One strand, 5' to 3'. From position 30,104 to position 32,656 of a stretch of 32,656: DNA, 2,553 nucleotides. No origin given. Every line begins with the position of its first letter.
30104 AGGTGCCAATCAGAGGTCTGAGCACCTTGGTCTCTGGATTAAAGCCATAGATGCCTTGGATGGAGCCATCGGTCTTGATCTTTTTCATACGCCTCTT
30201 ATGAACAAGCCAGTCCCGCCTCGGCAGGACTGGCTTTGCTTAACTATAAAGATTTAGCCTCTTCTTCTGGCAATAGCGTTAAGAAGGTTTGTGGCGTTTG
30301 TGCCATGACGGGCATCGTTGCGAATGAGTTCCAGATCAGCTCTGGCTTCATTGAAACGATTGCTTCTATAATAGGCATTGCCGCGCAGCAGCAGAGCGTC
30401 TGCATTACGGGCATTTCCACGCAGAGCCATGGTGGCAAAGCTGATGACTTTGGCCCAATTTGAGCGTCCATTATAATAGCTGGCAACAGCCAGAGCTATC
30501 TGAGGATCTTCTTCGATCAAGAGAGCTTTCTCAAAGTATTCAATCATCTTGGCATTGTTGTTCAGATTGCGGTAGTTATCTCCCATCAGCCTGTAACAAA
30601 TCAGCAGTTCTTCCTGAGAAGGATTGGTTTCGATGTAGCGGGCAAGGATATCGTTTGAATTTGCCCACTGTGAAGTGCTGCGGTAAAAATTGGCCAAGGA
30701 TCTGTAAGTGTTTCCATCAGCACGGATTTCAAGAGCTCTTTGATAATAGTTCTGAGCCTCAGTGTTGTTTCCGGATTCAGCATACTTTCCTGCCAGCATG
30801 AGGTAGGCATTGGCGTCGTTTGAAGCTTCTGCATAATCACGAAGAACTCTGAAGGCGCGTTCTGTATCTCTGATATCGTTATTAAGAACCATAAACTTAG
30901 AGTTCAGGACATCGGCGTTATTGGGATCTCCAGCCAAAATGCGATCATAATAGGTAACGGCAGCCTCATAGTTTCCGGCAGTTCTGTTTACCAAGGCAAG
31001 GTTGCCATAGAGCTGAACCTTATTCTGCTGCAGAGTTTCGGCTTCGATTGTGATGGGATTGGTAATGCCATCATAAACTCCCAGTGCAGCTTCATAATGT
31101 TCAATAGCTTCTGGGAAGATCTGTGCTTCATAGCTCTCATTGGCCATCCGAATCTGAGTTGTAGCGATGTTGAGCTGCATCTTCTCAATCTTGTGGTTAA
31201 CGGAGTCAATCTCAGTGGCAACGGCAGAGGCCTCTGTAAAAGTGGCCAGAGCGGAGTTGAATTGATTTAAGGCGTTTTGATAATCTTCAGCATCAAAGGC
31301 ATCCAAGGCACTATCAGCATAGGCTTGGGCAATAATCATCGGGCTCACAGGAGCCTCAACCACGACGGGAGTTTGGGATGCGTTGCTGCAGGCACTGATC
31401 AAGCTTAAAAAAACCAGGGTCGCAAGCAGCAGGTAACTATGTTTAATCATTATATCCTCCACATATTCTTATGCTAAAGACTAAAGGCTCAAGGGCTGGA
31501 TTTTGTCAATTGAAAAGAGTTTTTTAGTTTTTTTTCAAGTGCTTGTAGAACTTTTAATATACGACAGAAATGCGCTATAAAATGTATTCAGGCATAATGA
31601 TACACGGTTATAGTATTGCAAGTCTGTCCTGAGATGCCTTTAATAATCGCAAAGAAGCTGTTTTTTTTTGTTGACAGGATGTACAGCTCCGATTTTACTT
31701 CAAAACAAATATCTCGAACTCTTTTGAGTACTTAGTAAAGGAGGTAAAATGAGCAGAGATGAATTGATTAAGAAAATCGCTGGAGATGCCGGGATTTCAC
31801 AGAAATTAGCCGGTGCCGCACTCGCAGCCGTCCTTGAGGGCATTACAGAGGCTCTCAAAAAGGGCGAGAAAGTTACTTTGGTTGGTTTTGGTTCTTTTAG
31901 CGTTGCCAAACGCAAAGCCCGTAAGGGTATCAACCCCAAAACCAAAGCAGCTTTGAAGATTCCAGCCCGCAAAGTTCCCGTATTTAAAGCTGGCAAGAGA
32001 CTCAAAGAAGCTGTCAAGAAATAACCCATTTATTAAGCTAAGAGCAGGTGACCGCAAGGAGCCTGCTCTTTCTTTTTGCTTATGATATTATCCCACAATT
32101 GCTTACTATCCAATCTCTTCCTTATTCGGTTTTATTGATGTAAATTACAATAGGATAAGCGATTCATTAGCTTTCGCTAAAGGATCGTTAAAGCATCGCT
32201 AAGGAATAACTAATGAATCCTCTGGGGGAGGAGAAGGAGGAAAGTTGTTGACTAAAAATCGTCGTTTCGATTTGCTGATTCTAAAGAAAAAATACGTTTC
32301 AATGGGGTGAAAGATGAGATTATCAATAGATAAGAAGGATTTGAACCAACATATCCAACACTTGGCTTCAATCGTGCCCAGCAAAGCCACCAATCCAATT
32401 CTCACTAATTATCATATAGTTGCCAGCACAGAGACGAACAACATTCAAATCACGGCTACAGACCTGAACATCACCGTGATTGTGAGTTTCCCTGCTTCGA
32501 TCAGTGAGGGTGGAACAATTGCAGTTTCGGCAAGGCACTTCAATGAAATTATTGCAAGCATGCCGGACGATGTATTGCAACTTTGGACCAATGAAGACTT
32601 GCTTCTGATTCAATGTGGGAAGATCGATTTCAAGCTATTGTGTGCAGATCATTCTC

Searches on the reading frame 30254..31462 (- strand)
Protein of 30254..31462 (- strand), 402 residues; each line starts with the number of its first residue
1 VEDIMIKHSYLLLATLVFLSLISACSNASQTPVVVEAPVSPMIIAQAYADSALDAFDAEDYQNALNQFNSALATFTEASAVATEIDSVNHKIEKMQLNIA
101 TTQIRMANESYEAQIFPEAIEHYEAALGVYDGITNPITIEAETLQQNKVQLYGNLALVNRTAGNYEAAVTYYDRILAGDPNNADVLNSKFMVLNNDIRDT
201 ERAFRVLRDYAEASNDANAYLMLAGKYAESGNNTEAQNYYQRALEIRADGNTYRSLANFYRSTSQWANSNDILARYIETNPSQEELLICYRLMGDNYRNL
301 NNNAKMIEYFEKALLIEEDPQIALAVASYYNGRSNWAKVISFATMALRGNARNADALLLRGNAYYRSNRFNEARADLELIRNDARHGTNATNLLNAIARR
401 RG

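Call 54: find_encoding_contigs(protein=window:30254-31462:-, flank=10000, max_places=4)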
Protein window:30254-31462:- (402 aa): no gene with exactly this product is on record in the collection.

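Call 57: find_homologous_proteins(query=window:30254-31462:-, max_evalue=1e-60)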
Query window:30254-31462:- (402 aa): 9 proteins with E <= 1e-60 among 8000 candidates.
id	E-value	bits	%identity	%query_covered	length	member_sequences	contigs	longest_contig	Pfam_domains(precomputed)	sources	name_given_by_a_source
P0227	3.6e-231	785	91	99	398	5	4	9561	PF14559.13,PF13431.13,PF00515.35,PF13424.13,PF13176.13,PF13432.13,PF13428.13,PF13429.13,PF13181.13,PF07719.24,PF13174.13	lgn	-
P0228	2.2e-216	736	84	99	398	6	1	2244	PF13431.13,PF25062.2,PF13414.13,PF13176.13,PF13428.13,PF14559.13,PF13371.13,PF00515.35,PF13424.13,PF13432.13,PF13181.13,PF07719.24,PF13174.13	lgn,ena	-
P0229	9.8e-152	523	62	99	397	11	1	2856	PF13414.13,PF10952.16,PF13176.13,PF13428.13,PF13374.13,PF14559.13,PF13371.13,PF00515.35,PF13424.13,PF13432.13,PF13181.13,PF07719.24,PF13174.13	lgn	-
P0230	2.3e-147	509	61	99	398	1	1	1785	PF13431.13,PF13414.13,PF10952.16,PF13176.13,PF13428.13,PF13374.13,PF14559.13,PF13371.13,PF00515.35,PF13424.13,PF13432.13,PF13181.13,PF07719.24,PF13174.13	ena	-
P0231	1.3e-100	355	45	96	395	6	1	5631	PF13176.13,PF13428.13,PF13374.13,PF14559.13,PF13371.13,PF00515.35,PF12895.14,PF13424.13,PF13432.13,PF13181.13,PF07719.24,PF13174.13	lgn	-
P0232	1.2e-99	352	45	97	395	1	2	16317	PF14559.13,PF13371.13,PF00515.35,PF13424.13,PF13176.13,PF13432.13,PF13428.13,PF13181.13,PF07719.24,PF13174.13,PF13374.13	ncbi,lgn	-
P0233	1.4e-92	329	43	97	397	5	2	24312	PF13371.13,PF00515.35,PF10952.16,PF13424.13,PF13428.13,PF13181.13,PF07719.24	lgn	-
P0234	9.0e-87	310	41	93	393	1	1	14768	PF25062.2,PF13176.13,PF13428.13,PF14559.13,PF25068.3,PF00515.35,PF13424.13,PF13432.13,PF13429.13,PF13181.13,PF07719.24,PF13174.13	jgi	-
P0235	1.1e-77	280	40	98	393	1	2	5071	PF14559.13,PF25062.2,PF13414.13,PF13371.13,PF00515.35,PF13424.13,PF13432.13,PF13428.13,PF13181.13,PF07719.24,PF13174.13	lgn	-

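Call 58: find_encoding_contigs(protein=P0228, flank=10000, max_places=6)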
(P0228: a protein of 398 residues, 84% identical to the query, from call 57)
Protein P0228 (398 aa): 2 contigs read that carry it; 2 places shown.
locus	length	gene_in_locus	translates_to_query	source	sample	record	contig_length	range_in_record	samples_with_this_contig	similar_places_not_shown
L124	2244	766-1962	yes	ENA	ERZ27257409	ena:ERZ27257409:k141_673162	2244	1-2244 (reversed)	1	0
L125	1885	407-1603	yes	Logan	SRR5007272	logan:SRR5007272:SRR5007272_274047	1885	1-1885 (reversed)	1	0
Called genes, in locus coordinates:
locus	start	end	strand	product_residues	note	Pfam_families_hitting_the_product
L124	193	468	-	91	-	PF00216:Bac_DNA_binding, PF18291:HU-HIG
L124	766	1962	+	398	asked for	PF00515:TPR_1 (faint), PF07719:TPR_2 (faint), PF13174:TPR_6 (faint), PF13371:TPR_9 (faint), PF13414:TPR_11 (faint), PF13424:TPR_12 (faint), PF13428:TPR_14 (faint), PF13432:TPR_16 (faint), +5 more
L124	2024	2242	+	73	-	?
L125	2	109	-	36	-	?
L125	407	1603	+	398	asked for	PF00515:TPR_1 (faint), PF07719:TPR_2 (faint), PF13174:TPR_6 (faint), PF13371:TPR_9 (faint), PF13414:TPR_11 (faint), PF13424:TPR_12 (faint), PF13428:TPR_14 (faint), PF13432:TPR_16 (faint), +5 more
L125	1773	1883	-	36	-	?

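Call 59: find_encoding_contigs(protein=P0227, flank=10000, max_places=6)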
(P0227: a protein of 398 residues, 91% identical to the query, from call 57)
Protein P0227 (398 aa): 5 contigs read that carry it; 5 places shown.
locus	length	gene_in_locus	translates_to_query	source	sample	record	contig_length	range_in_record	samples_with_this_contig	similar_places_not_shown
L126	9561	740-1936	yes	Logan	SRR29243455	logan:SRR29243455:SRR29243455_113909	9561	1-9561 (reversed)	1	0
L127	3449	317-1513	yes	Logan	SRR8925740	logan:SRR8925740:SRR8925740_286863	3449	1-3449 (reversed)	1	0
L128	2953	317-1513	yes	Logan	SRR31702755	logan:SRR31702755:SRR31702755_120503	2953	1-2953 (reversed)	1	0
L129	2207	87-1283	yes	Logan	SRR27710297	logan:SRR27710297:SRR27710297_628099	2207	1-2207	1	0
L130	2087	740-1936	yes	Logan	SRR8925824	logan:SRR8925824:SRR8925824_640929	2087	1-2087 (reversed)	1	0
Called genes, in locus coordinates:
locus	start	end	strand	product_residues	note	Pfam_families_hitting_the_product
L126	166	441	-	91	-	PF00216:Bac_DNA_binding, PF18291:HU-HIG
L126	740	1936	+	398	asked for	PF00515:TPR_1 (faint), PF07719:TPR_2 (faint), PF13424:TPR_12 (faint), PF13428:TPR_14 (faint), PF13432:TPR_16 (faint), PF14559:TPR_19 (faint), PF13176:TPR_7 (faint), PF13429:TPR_15 (weak), +3 more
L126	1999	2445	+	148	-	PF00717:Peptidase_S24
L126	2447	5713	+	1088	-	-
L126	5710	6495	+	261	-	PF01925:TauE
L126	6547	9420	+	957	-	PF00211:Guanylate_cyc, PF13191:AAA_16, PF07719:TPR_2 (faint), PF13181:TPR_8 (faint), PF13424:TPR_12 (weak), PF17874:TPR_MalT (weak), PF13424:TPR_12, PF00515:TPR_1 (weak), +3 more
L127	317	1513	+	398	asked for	PF00515:TPR_1 (faint), PF07719:TPR_2 (faint), PF13424:TPR_12 (faint), PF13428:TPR_14 (faint), PF13432:TPR_16 (faint), PF14559:TPR_19 (faint), PF13176:TPR_7 (faint), PF13429:TPR_15 (weak), +3 more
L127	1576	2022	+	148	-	PF00717:Peptidase_S24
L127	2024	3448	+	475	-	?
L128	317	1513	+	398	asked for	PF00515:TPR_1 (faint), PF07719:TPR_2 (faint), PF13424:TPR_12 (faint), PF13428:TPR_14 (faint), PF13432:TPR_16 (faint), PF14559:TPR_19 (faint), PF13176:TPR_7 (faint), PF13429:TPR_15 (weak), +3 more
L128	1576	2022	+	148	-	PF00717:Peptidase_S24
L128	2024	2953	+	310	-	?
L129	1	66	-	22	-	?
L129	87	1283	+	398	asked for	PF00515:TPR_1 (faint), PF07719:TPR_2 (faint), PF13424:TPR_12 (faint), PF13428:TPR_14 (faint), PF13432:TPR_16 (faint), PF14559:TPR_19 (faint), PF13176:TPR_7 (faint), PF13429:TPR_15 (weak), +3 more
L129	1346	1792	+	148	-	PF00717:Peptidase_S24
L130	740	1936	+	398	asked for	PF00515:TPR_1 (faint), PF07719:TPR_2 (faint), PF13424:TPR_12 (faint), PF13428:TPR_14 (faint), PF13432:TPR_16 (faint), PF14559:TPR_19 (faint), PF13176:TPR_7 (faint), PF13429:TPR_15 (weak), +3 more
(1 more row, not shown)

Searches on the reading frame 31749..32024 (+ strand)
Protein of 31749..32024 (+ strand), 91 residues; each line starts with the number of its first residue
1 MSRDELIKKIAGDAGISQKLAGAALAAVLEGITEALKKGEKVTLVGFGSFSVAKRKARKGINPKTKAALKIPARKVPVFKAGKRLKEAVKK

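Call 73: search_protein_families(library=pfam, proteins=[window:31749-32024:+], max_evalue=0.001)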
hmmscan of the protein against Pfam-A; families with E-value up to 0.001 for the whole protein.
window:31749-32024:+ (91 aa): 2 families
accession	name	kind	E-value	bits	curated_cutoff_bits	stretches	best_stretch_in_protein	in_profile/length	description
PF00216.26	Bac_DNA_binding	-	4.7e-33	113.7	22.4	1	1-90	1-90/90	Bacterial DNA-binding protein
PF18291.6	HU-HIG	-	1.1e-08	35.7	26.2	1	2-91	33-120/125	HU domain fused to wHTH, Ig, or Glycine-rich motif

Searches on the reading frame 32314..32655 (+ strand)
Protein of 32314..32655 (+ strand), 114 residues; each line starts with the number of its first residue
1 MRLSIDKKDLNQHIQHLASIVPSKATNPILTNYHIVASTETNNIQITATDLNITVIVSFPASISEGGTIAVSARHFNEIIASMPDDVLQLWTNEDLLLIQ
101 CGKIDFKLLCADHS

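Call 73: search_protein_families(library=pfam, proteins=[window:32314-32655:+], max_evalue=0.001)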
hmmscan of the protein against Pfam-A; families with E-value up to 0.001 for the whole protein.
window:32314-32655:+ (114 aa): 1 family
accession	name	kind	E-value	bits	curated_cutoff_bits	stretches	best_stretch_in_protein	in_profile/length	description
PF00712.24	DNA_pol3_beta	-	7.3e-19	68.5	24.4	1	1-108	1-108/120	DNA polymerase III beta subunit, N-terminal domain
